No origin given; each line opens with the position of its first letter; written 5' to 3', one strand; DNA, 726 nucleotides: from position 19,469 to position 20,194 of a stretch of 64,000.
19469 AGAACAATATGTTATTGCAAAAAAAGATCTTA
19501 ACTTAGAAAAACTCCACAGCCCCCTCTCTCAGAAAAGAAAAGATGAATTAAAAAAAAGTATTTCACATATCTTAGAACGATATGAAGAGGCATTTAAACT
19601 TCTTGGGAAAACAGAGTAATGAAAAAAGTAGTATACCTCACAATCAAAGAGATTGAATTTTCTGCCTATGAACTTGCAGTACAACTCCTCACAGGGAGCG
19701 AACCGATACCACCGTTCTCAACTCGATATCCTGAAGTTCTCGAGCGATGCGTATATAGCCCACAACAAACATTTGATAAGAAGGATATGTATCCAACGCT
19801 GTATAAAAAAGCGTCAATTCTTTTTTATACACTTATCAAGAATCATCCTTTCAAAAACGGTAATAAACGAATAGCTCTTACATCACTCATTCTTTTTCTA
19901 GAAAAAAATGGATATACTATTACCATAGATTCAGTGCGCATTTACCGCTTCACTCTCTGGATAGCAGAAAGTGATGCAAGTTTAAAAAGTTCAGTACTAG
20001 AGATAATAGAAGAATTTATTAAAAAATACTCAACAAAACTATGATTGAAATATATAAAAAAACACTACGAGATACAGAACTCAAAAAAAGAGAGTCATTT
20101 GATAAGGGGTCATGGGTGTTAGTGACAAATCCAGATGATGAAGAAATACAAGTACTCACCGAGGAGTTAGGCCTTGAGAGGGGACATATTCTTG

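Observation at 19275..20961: Translationally coupled tricistron: excisionase-type HTH antitoxin, Doc toxin and CorA, under a promoter embedded in GTTAAC palindromes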

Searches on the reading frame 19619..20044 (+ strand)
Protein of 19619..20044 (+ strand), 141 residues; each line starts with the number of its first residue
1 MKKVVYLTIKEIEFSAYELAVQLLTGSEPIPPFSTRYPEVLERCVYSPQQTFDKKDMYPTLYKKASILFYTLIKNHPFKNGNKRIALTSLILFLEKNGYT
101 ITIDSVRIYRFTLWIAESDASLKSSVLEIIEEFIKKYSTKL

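Call 3: search_protein_families(library=pfam, proteins=[window:19619-20044:+], max_evalue=0.1)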
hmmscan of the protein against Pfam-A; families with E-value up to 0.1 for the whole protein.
window:19619-20044:+ (141 aa): 1 family
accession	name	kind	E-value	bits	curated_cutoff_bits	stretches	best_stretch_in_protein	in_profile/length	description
PF02661.23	Fic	-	1.9e-11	45.1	24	1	32-94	22-93/93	Fic/DOC family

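Call 4: search_protein_families(library=ncbifam, proteins=[window:19619-20044:+], max_evalue=0.1)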
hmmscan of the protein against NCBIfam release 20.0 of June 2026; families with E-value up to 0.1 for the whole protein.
window:19619-20044:+ (141 aa): 2 families
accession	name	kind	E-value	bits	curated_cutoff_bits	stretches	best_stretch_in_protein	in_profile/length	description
TIGR01550.1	DOC_P1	subfamily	3.2e-15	56.4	38.65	1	55-123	43-113/122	type II toxin-antitoxin system death-on-curing family toxin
TIGR02613.1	mob_myst_B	hypoth_equivalog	0.037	13.9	124.4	1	68-99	115-146/186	mobile mystery protein B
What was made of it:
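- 19619..20044 (+): Doc-family toxin gene (141 aa). The catalytic motif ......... is at aa 76-84 (nt 19844-19870). The start codon overlaps the HTH stop (TAATG). Fic 1.9e-11 and TIGR01550 DOC_P1 3.2e-15 (calls 3, 4).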

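Call 8: find_encoding_contigs(protein=window:19619-20044:+, flank=10000, max_places=6)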
Protein window:19619-20044:+ (141 aa): 3 contigs read that carry it; 2 places shown.
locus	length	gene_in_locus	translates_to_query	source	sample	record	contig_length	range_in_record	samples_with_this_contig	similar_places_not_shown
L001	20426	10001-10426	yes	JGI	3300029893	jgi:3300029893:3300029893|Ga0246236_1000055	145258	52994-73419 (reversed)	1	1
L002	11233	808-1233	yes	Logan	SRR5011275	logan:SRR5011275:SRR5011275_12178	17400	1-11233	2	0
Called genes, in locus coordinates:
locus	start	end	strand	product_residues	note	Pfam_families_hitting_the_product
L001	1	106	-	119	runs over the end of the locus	-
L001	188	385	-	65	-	-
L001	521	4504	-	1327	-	PF18911:PKD_4 (faint)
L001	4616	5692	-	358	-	PF18962:Por_Secre_tail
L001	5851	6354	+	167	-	-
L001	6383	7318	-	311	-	PF01134:GIDA (faint), PF03486:HI0933_like (faint), PF07992:Pyr_redox_2, PF12831:FAD_oxidored (weak), PF13434:Lys_Orn_oxgnase (faint), PF13738:Pyr_redox_3, PF00070:Pyr_redox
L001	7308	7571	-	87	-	PF00462:Glutaredoxin, PF13417:GST_N_3 (weak)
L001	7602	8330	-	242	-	PF13462:Thioredoxin_4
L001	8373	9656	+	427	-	PF02397:Bac_transf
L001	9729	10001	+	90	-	PF12728:HTH_17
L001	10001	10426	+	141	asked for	PF02661:Fic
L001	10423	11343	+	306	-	PF01544:CorA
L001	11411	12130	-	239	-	PF18959:DUF5701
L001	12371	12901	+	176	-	-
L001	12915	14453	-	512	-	PF04851:ResIII, PF00270:DEAD, PF00271:Helicase_C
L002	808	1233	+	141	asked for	PF02661:Fic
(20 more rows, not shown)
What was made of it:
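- The neighbours are cell-envelope and redox housekeeping genes (call 8).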

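Call 9: find_homologous_proteins(query=window:19619-20041:+)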
Query window:19619-20041:+ (141 aa): 198 proteins with E <= 0.001 among 214 candidates; the best 120 are listed.
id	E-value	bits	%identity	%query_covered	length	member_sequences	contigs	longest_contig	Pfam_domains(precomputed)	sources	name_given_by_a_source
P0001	4.1e-85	300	100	100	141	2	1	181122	PF02661.24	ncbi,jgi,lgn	-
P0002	4.9e-74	264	84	100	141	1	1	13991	PF02661.24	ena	-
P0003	3.1e-54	200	64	100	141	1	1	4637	PF02661.24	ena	-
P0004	4.9e-43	164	54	96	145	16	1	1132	PF02661.24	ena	-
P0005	1.4e-42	163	58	93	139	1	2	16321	PF02661.24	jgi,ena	-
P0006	3.0e-42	162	56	93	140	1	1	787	PF02661.24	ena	-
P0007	1.5e-41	159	52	94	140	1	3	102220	PF02661.24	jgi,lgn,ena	-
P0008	8.7e-41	157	55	94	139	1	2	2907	PF02661.24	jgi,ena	-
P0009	8.9e-41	157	53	97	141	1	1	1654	PF02661.24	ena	-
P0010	9.2e-41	157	54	95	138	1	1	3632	PF02661.24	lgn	-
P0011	1.4e-40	156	53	94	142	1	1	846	PF02661.24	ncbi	-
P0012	1.4e-40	156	53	97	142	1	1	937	PF02661.24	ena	-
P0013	2.2e-40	156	54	93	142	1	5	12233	PF02661.24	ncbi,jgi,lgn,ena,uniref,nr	ncbi:MAG: hypothetical protein A2754_04245 [Candidatus Magasanikbacteria bacterium RIFCSPHIGHO2_01_F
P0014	2.5e-40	155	50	99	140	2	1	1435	PF02661.24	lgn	-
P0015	3.0e-40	155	55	92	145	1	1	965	PF02661.24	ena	-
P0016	3.9e-40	155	52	94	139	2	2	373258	PF02661.24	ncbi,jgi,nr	ncbi:MAG: hypothetical protein ACD_65C00196G0006 [uncultured bacterium]|nr:MAG: hypothetical protein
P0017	4.3e-40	155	54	96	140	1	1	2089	PF02661.24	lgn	-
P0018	5.1e-40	154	55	91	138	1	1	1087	PF02661.24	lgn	-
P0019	5.3e-40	154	54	96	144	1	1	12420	PF02661.24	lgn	-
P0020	6.3e-40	154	53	96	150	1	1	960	PF02661.24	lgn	-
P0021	1.4e-39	153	51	93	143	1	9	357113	PF02661.24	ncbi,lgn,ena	-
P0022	1.8e-39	153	55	96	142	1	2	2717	PF02661.24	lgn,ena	-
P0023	1.9e-39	153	51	99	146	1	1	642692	PF02661.24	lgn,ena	-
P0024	2.0e-39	153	56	99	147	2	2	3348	PF02661.24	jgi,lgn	jgi:death-on-curing family protein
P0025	4.2e-39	151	54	94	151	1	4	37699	PF02661.24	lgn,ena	-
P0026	4.9e-39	151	50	93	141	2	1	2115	PF02661.24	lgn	-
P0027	6.1e-39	151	52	92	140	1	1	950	PF02661.24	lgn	-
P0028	6.4e-39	151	56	94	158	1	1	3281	PF02661.24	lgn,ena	-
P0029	7.8e-39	151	55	94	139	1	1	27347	PF02661.24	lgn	-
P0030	8.7e-39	150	55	94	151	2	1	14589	PF02661.24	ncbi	-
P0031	9.1e-39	150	51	97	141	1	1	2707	PF02661.24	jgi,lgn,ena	-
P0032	9.6e-39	150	51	93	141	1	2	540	PF02661.24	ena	-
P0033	1.1e-38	150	53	96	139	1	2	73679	PF02661.24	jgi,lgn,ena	-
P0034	1.2e-38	150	50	93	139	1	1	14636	PF02661.24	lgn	-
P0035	1.2e-38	150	51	93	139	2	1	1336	PF02661.24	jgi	-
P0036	1.3e-38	150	49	96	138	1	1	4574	PF02661.24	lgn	-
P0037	1.5e-38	150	53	91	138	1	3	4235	PF02661.24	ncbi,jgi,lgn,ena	-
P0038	1.5e-38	150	54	93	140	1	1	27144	PF02661.24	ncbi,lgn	-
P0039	1.7e-38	149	56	94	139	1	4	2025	PF02661.24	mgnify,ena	mgnify:CR=1 FL=1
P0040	2.1e-38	149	50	96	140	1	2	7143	PF02661.24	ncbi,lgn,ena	-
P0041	2.1e-38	149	54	93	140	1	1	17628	PF02661.24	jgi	jgi:death-on-curing family protein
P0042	2.4e-38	149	49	96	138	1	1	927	PF02661.24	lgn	-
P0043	3.4e-38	149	51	93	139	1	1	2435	PF02661.24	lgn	-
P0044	5.1e-38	148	52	95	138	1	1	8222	PF02661.24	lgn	-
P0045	5.4e-38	148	53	95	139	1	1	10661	PF02661.24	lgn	-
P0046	5.5e-38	148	55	94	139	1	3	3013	PF02661.24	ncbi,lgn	-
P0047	6.1e-38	148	52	97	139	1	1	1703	PF02661.24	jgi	-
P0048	6.2e-38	148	49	96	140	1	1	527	PF02661.24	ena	-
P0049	6.5e-38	148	51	93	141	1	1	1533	PF02661.24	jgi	jgi:death-on-curing protein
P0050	7.3e-38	147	52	96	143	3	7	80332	PF02661.24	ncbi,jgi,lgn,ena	-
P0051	9.0e-38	147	54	91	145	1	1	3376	PF02661.24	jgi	jgi:death-on-curing family protein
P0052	9.0e-38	147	52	95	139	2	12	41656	PF02661.24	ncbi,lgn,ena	-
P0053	9.9e-38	147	50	96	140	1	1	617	PF02661.24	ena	-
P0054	1.4e-37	147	54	91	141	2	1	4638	PF02661.24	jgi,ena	-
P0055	1.6e-37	146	49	96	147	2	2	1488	PF02661.24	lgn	-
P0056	1.7e-37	146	50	91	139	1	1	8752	PF02661.24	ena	-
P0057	1.7e-37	146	51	92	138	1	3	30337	PF02661.24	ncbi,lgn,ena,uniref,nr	ncbi:MAG: death on curing protein [Candidatus Saganbacteria bacterium]|uniref:Death on curing protei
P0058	1.8e-37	146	53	91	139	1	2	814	PF02661.24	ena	-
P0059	1.9e-37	146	54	94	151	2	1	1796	PF02661.24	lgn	-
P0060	2.4e-37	146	48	96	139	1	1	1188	PF02661.24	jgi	jgi:death-on-curing family protein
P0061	2.8e-37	146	50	96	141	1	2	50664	PF02661.24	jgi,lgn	-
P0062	2.9e-37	145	51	88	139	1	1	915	PF02661.24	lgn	-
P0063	3.7e-37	145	47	96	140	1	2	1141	PF02661.24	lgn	-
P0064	4.3e-37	145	51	94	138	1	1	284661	PF02661.24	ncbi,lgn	-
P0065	4.4e-37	145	50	91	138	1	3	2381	PF02661.24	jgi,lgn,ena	-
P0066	6.3e-37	144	50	96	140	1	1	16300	PF02661.24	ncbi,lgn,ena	-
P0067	6.6e-37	144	52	93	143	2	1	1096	PF02661.24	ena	-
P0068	7.4e-37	144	48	97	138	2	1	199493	PF02661.24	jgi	jgi:death on curing protein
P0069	9.3e-37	144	51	96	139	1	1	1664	PF02661.24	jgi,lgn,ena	-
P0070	1.3e-36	143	51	94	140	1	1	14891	PF02661.24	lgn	-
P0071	1.6e-36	143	49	96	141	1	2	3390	PF02661.24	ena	-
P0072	1.7e-36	143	50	96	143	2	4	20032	PF02661.24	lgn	-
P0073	1.7e-36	143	51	95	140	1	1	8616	PF02661.24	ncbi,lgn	-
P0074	1.8e-36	143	50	96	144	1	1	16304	PF02661.24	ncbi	-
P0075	2.5e-36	142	54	92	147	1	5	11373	PF02661.24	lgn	-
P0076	2.8e-36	142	51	96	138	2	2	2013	PF02661.24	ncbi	-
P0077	3.3e-36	142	48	96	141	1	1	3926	PF02661.24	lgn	-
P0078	3.8e-36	142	47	99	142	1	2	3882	PF02661.24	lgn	-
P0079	3.8e-36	142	48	96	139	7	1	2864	PF02661.24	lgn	-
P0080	4.5e-36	142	52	96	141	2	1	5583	PF02661.24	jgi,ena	-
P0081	7.0e-36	141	51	96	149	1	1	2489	PF02661.24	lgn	-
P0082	8.1e-36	141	51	93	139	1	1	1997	PF02661.24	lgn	-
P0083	1.4e-35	140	49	96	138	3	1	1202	PF02661.24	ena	-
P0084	1.6e-35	140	50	95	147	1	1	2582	PF02661.24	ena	-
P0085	1.8e-35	140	49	94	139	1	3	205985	PF02661.24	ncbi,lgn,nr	ncbi:MAG TPA: type II toxin-antitoxin system death-on-curing family toxin [Candidatus Paceibacterota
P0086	1.9e-35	140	49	93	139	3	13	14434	PF02661.24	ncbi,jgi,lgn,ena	-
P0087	2.3e-35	139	48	96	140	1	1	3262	PF02661.24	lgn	-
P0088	3.0e-35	139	46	99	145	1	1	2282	PF02661.24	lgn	-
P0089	3.1e-35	139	50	96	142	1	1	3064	PF02661.24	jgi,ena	-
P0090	3.3e-35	139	48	96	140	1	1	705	PF02661.24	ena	-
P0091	3.5e-35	139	52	91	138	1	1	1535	PF02661.24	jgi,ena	-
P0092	3.5e-35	139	50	96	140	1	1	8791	PF02661.24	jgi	-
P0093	3.7e-35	139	50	96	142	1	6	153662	PF02661.24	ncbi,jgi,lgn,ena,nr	ncbi:MAG TPA: type II toxin-antitoxin system death-on-curing family toxin [Candidatus Colwellbacteri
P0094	4.5e-35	138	54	94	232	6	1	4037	PF02661.24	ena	-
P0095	6.6e-35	138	54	92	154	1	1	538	PF02661.24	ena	-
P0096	6.7e-35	138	49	96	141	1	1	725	PF02661.24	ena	-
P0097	7.3e-35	138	48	94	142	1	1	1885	PF02661.24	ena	-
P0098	7.4e-35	138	50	96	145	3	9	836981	PF02661.24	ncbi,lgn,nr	ncbi:MAG: type II toxin-antitoxin system death-on-curing family toxin [Candidatus Niyogibacteria bac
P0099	7.7e-35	138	50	93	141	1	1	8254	PF02661.24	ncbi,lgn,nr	ncbi:type II toxin-antitoxin system death-on-curing family toxin [Patescibacteria group bacterium]|n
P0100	8.2e-35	138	46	99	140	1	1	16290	PF02661.24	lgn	-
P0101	1.1e-34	137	50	93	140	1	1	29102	PF02661.24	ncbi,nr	ncbi:MAG: type II toxin-antitoxin system death-on-curing family toxin [Candidatus Niyogibacteria bac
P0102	1.2e-34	137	48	96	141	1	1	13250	PF02661.24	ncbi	-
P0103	1.3e-34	137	46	99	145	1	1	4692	PF02661.24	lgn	-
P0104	1.4e-34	137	51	92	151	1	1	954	PF02661.24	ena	-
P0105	1.4e-34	137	48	96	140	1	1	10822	PF02661.24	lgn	-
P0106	1.5e-34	137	46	97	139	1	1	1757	PF02661.24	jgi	jgi:death-on-curing family protein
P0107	2.0e-34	136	46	96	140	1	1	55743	PF02661.24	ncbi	-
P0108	2.6e-34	136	46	99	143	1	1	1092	PF02661.24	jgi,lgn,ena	-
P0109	2.7e-34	136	50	87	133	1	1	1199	PF02661.24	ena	-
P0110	2.7e-34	136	48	93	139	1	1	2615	PF02661.24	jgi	jgi:death on curing protein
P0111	2.8e-34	136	50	100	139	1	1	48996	PF02661.24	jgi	jgi:death-on-curing family protein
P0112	3.9e-34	135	56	83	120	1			PF02661.24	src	-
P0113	4.2e-34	135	47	96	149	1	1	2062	PF02661.24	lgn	-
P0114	7.1e-34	135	48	93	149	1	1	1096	PF02661.24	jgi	jgi:death on curing protein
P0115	7.7e-34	134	49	99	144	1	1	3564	PF02661.24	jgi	-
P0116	7.7e-34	134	47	91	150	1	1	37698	PF02661.24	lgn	-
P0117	9.6e-34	134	47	96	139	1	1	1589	PF02661.24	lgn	-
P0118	1.1e-33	134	50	92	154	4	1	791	PF02661.24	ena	-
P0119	1.1e-33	134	47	93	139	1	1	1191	PF02661.24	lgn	-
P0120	1.7e-33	133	52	93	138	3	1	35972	PF02661.24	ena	-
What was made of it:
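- Closest known: MerR-like. Different: Public annotation already names many of the toxins 'type II TA death-on-curing family toxin' (call 9).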

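Call 10: find_encoding_contigs(protein=P0002, flank=6000, max_places=3)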
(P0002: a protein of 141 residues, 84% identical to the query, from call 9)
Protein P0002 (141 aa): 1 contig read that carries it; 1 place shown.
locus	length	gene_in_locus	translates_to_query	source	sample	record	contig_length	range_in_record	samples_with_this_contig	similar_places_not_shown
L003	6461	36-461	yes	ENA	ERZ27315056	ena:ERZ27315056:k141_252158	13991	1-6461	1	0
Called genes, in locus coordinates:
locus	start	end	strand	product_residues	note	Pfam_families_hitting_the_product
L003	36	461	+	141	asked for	PF02661:Fic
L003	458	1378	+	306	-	PF01544:CorA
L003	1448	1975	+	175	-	-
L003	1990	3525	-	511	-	PF00270:DEAD, PF04851:ResIII, PF00271:Helicase_C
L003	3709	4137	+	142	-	-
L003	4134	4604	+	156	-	-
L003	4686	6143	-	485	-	PF01943:Polysacc_synt, PF13440:Polysacc_synt_3, PF03023:MurJ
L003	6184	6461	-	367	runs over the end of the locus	PF13439:Glyco_transf_4, PF00534:Glycos_transf_1, PF13692:Glyco_trans_1_4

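Call 11: find_encoding_contigs(protein=P0003, flank=6000, max_places=3)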
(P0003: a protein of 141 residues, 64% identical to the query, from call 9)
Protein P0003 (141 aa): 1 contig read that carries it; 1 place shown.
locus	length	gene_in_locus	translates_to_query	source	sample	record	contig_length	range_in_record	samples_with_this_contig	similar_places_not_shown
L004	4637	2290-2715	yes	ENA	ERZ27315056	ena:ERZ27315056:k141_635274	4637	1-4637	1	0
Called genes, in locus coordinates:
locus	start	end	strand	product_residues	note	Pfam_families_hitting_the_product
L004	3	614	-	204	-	?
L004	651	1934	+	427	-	PF02397:Bac_transf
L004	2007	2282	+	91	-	-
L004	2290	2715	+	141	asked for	PF02661:Fic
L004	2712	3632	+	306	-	PF01544:CorA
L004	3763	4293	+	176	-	-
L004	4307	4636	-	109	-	?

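Call 12: find_encoding_contigs(protein=P0005, flank=6000, max_places=3)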
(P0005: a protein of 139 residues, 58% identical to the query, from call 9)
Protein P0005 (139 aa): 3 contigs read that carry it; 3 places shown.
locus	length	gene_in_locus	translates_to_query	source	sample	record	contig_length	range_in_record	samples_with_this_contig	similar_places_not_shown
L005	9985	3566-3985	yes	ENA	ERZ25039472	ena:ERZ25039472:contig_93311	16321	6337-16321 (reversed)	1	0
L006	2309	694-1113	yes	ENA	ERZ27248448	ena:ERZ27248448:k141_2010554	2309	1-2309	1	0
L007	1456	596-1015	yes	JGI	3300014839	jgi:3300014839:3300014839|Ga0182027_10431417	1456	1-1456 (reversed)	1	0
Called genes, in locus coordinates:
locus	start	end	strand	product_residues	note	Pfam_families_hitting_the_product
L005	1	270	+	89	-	?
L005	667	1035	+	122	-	PF02481:DNA_processg_A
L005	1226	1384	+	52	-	PF01751:Toprim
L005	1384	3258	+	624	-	PF01751:Toprim, PF01131:Topoisom_bac, PF01396:Zn_ribbon_Top1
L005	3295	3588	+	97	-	PF12728:HTH_17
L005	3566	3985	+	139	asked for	PF02661:Fic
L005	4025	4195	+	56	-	-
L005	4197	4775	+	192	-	PF01569:PAP2, PF14378:PAP2_3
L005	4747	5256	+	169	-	PF00588:SpoU_methylase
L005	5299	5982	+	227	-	PF14378:PAP2_3 (faint), PF01569:PAP2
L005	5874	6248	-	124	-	-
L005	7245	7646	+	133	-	-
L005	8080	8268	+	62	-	-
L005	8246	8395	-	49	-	-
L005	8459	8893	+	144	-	-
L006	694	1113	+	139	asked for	PF02661:Fic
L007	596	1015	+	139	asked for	PF02661:Fic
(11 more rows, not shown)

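Call 14: find_related_loci(query=A1, collection=genome_contigs, flank=4000)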
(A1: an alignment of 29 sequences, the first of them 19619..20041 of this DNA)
Query A1 (141 aa) in genome_contigs; peptide patterns used: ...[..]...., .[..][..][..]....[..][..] (x = any residue, [..] = any of these).
600 stretches matched a pattern (row limit reached: there are more); 555 encode a relative of the query (tblastn E <= 1e-3); the best 80 are kept; 80 distinct loci.
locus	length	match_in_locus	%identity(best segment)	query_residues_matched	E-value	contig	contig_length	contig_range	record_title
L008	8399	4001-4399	54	7-139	2e-48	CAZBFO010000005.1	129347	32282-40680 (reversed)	MAG TPA_asm: uncultured Gammaproteobacteria bacterium isolate binchicken_co185_196 genome assembly, contig: NODE_176_len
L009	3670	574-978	56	2-136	6e-48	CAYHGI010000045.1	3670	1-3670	MAG TPA_asm: uncultured Candidatus Saccharibacteria bacterium isolate ERP119705_co12_309 genome assembly, contig: NODE_3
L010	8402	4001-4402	53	6-139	8e-48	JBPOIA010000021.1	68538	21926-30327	MAG: Candidatus Moraniibacteriota bacterium isolate MAG_644 c_000000432239, whole genome shotgun sequence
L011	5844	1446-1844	53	6-138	6e-48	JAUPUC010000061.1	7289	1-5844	MAG: Patescibacteria group bacterium isolate erpe_2018_sw_6hr_WHONDRS-SW48-000087_B_bin.65 scaffold_117794, whole genome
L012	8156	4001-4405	55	7-141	5e-47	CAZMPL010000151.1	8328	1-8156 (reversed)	MAG TPA_asm: uncultured Pirellulales bacterium isolate SRP192927_co7_699 genome assembly, contig: NODE_18571_length_8328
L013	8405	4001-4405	51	7-141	3e-46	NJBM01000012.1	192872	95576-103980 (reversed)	MAG: Planctomycetes bacterium B3_Pla 31, whole genome shotgun sequence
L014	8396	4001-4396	52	6-137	2e-46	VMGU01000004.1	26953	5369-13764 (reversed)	MAG: Parcubacteria group bacterium Athens0714_26 Athens071426_scaffold_942, whole genome shotgun sequence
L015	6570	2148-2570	52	2-141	3e-46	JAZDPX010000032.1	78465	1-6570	MAG: Candidatus Omnitrophota bacterium isolate MEGAHIT-group-0.9 k141_2639176, whole genome shotgun sequence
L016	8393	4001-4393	51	7-137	4e-46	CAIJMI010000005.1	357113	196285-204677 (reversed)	Candidatus Gottesmanbacteria bacterium isolate LaPlata-b_bin-0620 genome assembly, contig: bin-0620:5/5, whole genome sh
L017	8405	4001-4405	52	7-141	5e-46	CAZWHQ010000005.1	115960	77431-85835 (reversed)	MAG TPA_asm: uncultured Eubacteriales bacterium isolate binchicken_co275_153 genome assembly, contig: NODE_76_length_115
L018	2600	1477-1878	54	2-135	3e-46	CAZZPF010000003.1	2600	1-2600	MAG TPA_asm: uncultured Candidatus Saccharibacteria bacterium isolate binchicken_co203_538 genome assembly, contig: k141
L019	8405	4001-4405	56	7-141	6e-46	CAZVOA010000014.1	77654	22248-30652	MAG TPA_asm: uncultured Pirellulales bacterium isolate SRP192927_co3_108 genome assembly, contig: NODE_492_length_77654_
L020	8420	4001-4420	51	2-141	3e-46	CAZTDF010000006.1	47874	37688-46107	MAG TPA_asm: uncultured Pirellulales bacterium isolate SRP214966_co5_256 genome assembly, contig: NODE_375_length_47874_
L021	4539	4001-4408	51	6-141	3e-46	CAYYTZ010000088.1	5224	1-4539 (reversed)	MAG TPA_asm: uncultured Gammaproteobacteria bacterium isolate SRP011637_co1_72 genome assembly, contig: NODE_6792_length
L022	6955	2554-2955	52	7-140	3e-46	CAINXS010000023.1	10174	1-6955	MAG: Candidatus Moranbacteria bacterium isolate LaPlata-7m-b_bin-649 genome assembly, contig: bin-649:23/90, whole genom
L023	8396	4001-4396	52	6-137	4e-46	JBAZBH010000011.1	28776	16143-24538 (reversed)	MAG: Patescibacteria group bacterium isolate SO_2017_GW1_108 NODE_6843_length_28776_cov_1.325072_OW334_2017, whole genom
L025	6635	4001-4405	50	7-141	8e-46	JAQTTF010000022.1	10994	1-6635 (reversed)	MAG: Candidatus Paceibacterota bacterium isolate STB_34 NODE_15393_length_10994_cov_3.003405_Sandtown_B, whole genome sh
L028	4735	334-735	51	7-140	3e-45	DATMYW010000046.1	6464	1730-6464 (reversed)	MAG TPA_asm: Candidatus Fimivivens sp. isolate SMAG_U13158 k141_97794, whole genome shotgun sequence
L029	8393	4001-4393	53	7-137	1e-45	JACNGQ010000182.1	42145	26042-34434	MAG: Planctomycetota bacterium isolate NIOZ-UU13 NIOZ-UU_NODE_892_length_42145_cov_10.1242, whole genome shotgun sequenc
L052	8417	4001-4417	52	2-140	9e-45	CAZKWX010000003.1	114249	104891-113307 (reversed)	MAG TPA_asm: uncultured Bdellovibrionales bacterium isolate SRP167671_co1_182 genome assembly, contig: NODE_122_length_1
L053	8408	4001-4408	50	6-141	8e-45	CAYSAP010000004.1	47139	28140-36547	MAG TPA_asm: uncultured Gammaproteobacteria bacterium isolate SRP090828_co2_19 genome assembly, contig: NODE_274_length_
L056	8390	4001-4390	52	7-136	7e-45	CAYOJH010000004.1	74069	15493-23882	MAG TPA_asm: uncultured Gammaproteobacteria bacterium isolate SRP193066_co2_65 genome assembly, contig: NODE_103_length_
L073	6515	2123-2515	50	7-137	3e-44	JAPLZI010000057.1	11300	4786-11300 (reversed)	MAG: Candidatus Taylorbacteria bacterium isolate LacPavin_0419_WC90_MAG_44_7 LacPavin_0419_WC90_scaffold_185499, whole g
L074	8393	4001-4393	53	7-137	2e-44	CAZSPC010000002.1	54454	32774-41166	MAG TPA_asm: uncultured Candidatus Saccharibacteria bacterium isolate SRP167671_co2_252 genome assembly, contig: NODE_75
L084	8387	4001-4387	51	7-135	6e-44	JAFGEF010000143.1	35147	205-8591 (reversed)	MAG: Sedimentisphaerales bacterium isolate Zod_Metabat.1213 k87_12388898, whole genome shotgun sequence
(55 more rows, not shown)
